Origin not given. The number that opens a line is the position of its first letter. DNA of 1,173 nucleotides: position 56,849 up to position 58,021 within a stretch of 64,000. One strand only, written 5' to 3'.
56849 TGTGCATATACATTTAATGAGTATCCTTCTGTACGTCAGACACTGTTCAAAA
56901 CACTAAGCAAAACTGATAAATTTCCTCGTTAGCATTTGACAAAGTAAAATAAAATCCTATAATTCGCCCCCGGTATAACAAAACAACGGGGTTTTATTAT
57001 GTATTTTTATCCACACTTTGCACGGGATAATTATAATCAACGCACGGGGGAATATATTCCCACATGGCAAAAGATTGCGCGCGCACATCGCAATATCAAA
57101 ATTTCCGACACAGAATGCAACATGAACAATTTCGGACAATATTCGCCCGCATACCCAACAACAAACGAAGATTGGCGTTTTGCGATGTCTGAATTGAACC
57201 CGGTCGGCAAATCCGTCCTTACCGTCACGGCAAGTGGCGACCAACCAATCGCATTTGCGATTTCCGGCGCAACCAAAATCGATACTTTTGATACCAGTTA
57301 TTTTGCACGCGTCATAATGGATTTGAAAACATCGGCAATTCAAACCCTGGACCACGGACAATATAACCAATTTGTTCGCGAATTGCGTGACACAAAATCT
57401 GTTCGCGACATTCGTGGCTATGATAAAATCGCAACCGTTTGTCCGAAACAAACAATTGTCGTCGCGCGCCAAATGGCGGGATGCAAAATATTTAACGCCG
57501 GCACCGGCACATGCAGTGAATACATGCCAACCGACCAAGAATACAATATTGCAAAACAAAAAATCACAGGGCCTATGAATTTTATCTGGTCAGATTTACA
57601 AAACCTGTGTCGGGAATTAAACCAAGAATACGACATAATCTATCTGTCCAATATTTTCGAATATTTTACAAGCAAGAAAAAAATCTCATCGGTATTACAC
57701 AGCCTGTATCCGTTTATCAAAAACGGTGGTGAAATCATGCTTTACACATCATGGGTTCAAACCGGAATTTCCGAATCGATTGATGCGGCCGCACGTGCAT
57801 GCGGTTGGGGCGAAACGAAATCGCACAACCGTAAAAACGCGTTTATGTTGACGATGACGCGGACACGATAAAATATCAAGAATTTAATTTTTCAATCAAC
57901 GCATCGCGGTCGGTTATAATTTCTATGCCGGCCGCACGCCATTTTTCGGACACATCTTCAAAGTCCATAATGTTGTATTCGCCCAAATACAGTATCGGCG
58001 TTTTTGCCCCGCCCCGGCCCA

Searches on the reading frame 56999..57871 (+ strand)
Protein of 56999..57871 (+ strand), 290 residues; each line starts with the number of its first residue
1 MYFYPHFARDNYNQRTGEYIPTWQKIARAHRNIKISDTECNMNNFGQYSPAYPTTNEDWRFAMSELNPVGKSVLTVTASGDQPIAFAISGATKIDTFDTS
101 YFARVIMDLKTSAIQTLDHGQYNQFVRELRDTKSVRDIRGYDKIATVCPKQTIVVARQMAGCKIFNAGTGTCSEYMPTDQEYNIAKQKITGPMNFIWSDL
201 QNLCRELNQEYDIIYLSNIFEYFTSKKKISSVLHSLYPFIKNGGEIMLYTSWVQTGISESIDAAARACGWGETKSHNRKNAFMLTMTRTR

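Call 20: search_protein_families(library=pfam, proteins=[window:56999-57871:+], max_evalue=0.00001)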
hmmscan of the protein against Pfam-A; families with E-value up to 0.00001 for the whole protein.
window:56999-57871:+ (290 aa): 1 family
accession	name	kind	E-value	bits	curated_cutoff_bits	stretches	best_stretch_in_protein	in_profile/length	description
PF11899.13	DUF3419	-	5.1e-13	49.4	28.2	1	51-130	11-91/385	Protein of unknown function (DUF3419)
